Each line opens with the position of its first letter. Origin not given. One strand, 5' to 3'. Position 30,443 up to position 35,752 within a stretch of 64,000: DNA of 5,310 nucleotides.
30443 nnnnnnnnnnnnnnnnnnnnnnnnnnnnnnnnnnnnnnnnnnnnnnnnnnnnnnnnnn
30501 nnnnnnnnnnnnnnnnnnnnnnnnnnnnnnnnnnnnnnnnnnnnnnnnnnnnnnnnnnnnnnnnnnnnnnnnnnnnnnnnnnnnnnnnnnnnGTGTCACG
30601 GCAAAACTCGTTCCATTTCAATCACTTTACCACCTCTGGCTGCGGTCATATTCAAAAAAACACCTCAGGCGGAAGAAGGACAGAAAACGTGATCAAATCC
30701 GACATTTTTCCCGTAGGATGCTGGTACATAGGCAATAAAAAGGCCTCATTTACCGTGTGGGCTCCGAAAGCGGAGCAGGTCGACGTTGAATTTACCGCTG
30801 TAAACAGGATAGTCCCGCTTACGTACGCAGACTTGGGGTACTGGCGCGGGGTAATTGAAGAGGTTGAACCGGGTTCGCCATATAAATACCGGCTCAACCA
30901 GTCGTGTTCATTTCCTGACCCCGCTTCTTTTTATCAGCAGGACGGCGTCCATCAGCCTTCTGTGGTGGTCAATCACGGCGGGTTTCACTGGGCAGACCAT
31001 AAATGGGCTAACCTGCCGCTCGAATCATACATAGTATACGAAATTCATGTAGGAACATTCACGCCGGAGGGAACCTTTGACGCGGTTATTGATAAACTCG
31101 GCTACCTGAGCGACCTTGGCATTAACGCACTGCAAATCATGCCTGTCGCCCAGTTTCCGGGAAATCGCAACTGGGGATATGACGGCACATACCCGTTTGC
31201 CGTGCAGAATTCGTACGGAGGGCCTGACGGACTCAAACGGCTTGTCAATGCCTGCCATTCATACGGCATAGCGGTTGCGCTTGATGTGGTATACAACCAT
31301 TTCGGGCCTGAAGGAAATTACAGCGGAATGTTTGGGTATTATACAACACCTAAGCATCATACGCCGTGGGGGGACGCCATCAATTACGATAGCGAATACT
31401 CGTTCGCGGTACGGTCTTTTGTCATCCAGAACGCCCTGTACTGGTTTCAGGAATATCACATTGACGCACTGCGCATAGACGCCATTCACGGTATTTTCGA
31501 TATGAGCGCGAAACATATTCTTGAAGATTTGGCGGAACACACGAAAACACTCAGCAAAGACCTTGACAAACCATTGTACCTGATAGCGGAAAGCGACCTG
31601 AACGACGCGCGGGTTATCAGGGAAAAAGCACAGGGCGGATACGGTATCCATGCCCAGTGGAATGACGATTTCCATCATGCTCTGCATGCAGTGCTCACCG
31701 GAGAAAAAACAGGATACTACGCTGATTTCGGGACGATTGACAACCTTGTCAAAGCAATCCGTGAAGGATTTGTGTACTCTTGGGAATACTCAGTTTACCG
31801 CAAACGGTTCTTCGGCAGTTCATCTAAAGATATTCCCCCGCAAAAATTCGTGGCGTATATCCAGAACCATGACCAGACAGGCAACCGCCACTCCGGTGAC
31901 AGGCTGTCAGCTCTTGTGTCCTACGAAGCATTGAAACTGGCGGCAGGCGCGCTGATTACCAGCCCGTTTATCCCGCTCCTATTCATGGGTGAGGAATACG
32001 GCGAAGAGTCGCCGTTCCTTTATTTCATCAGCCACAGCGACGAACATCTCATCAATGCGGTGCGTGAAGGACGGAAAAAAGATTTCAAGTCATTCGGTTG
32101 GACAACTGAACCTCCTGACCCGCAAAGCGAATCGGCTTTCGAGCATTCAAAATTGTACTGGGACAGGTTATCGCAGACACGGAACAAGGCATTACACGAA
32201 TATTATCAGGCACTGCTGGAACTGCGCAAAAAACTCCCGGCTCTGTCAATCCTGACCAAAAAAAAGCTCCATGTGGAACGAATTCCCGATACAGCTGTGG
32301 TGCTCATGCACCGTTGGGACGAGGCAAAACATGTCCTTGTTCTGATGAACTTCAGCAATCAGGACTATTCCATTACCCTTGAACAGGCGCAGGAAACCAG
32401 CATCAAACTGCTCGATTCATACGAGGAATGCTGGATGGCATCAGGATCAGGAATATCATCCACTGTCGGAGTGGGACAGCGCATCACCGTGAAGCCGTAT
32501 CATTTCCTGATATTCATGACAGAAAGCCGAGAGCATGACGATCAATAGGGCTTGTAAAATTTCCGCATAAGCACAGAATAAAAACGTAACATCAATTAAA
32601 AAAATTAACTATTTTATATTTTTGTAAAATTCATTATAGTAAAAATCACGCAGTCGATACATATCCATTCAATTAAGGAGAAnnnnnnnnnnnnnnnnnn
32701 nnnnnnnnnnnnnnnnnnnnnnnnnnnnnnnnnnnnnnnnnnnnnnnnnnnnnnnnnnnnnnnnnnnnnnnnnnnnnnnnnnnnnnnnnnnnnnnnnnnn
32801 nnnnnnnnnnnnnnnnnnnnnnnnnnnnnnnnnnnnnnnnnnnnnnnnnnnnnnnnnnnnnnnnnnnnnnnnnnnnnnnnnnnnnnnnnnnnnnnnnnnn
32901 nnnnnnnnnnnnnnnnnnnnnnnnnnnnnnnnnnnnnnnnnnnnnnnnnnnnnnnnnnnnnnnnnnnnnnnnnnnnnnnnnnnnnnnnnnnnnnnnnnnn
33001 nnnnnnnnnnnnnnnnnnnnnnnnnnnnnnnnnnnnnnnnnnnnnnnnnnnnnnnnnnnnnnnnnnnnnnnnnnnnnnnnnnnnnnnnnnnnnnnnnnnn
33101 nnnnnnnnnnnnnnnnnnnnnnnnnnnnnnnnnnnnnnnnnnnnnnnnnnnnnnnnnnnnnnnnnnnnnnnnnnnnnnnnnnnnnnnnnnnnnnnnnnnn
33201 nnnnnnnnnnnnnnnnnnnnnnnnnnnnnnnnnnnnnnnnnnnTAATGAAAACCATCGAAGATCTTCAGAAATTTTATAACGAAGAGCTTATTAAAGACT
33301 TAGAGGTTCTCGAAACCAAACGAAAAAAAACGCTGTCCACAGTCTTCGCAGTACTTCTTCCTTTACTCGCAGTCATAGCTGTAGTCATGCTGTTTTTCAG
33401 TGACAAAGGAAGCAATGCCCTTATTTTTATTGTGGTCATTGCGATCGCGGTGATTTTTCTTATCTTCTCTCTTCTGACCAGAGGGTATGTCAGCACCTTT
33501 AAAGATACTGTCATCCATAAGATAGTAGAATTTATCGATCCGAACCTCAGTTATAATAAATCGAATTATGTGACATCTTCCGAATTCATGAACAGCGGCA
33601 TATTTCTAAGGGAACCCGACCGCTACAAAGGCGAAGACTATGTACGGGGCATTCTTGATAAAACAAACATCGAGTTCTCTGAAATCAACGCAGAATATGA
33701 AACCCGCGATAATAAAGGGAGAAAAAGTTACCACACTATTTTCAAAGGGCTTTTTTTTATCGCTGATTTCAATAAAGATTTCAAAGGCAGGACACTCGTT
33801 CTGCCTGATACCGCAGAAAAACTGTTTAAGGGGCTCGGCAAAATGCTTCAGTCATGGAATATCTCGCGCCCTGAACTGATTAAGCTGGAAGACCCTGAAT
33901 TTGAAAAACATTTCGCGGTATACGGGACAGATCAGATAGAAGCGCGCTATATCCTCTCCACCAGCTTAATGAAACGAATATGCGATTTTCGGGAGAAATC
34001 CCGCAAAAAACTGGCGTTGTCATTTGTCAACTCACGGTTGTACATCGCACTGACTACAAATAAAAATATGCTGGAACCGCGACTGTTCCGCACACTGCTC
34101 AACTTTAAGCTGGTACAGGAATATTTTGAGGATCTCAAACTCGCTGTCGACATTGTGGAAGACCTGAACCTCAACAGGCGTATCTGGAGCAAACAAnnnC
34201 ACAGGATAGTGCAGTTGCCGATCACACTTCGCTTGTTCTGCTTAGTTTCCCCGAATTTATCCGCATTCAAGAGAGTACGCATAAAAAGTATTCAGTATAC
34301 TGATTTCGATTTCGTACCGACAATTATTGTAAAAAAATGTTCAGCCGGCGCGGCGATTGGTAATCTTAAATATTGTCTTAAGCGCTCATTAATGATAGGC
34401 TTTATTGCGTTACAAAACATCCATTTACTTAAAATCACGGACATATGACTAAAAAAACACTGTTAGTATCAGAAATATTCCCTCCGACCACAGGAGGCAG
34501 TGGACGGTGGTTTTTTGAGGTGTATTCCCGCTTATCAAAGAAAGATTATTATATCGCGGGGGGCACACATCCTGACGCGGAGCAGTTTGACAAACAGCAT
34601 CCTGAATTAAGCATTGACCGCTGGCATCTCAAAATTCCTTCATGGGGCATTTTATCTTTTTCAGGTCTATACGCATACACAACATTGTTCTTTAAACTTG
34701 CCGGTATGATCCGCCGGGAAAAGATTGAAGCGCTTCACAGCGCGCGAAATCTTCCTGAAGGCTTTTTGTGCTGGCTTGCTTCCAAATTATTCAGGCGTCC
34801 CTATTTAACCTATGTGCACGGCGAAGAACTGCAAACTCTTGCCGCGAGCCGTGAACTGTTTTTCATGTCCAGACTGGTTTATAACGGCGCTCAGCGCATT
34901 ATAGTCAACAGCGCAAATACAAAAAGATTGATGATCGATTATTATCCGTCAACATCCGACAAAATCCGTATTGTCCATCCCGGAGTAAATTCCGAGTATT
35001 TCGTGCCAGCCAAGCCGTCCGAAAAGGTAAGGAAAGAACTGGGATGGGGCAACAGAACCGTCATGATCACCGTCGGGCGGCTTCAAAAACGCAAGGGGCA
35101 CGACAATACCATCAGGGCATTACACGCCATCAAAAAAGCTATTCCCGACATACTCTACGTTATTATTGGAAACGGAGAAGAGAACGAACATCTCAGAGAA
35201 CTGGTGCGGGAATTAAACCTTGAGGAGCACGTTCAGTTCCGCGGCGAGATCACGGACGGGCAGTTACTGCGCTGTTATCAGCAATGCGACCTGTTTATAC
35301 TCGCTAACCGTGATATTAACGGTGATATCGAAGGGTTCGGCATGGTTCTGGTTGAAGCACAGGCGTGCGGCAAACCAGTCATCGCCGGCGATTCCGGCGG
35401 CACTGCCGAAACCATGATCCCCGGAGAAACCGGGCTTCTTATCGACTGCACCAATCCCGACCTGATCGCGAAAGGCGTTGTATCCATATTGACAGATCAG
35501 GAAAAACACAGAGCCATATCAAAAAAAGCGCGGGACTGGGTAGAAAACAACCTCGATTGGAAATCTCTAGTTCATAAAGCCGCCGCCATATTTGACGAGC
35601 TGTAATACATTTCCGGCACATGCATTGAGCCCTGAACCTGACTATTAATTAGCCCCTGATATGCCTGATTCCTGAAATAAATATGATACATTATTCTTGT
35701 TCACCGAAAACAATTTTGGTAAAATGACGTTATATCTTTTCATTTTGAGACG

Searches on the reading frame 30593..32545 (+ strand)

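Call 19: search_protein_families(library=pfam, proteins=[window:30593-32545:+], max_evalue=0.0001)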
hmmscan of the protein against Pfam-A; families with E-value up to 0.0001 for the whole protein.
window:30593-32545:+ (651 aa): 3 families
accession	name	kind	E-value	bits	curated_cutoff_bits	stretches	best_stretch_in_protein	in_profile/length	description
PF00128.31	Alpha-amylase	-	1.5e-24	87.5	22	2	121-242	15-97/446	Alpha amylase, catalytic domain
PF11941.14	DUF3459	-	6.3e-08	33.3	22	1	537-614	1-74/90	Domain of unknown function (DUF3459)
PF02922.24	CBM_48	-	1.1e-05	26.1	22.4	1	42-102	3-69/83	Carbohydrate-binding module 48 (Isoamylase N-terminal domain)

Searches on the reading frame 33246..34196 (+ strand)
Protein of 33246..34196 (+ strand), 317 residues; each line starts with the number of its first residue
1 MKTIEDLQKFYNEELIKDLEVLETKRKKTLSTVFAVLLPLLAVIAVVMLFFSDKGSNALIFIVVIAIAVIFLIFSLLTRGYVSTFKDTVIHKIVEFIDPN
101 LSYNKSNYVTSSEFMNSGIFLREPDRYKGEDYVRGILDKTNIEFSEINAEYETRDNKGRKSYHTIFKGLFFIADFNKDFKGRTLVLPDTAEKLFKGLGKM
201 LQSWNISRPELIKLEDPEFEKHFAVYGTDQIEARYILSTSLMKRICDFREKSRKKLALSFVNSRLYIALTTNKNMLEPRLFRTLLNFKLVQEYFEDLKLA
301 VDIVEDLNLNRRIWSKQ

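Call 19: search_protein_families(library=pfam, proteins=[window:33246-34196:+], max_evalue=0.0001)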
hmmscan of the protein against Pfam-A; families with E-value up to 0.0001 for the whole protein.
window:33246-34196:+ (317 aa): 1 family
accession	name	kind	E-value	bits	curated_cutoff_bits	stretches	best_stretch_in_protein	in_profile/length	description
PF11335.13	DUF3137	-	9.9e-47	158.7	26.1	1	164-309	1-139/139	Protein of unknown function (DUF3137)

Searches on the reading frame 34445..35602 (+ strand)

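Call 19: search_protein_families(library=pfam, proteins=[window:34445-35602:+], max_evalue=0.0001)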
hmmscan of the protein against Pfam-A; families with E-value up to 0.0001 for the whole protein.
window:34445-35602:+ (386 aa): 6 families
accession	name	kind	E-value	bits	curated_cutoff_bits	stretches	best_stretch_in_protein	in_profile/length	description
PF00534.26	Glycos_transf_1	-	2.5e-47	161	26.4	1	193-365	3-172/172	Glycosyl transferases group 1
PF13692.12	Glyco_trans_1_4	-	5.7e-32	111.4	27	1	205-351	2-142/142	Glycosyl transferases group 1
PF13439.12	Glyco_transf_4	-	5.4e-17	62.8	28.5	1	17-184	2-169/170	Glycosyltransferase Family 4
PF13579.12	Glyco_trans_4_4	-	7.7e-10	39.8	29.7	1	61-180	44-158/158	Glycosyl transferase 4-like domain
PF20706.3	GT4-conflict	-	5.8e-07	29.3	26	1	196-364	193-353/385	Family 4 Glycosyltransferase in conflict systems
PF13524.12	Glyco_trans_1_2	-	3.8e-06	27.4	25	1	224-374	4-137/144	Glycosyl transferase-like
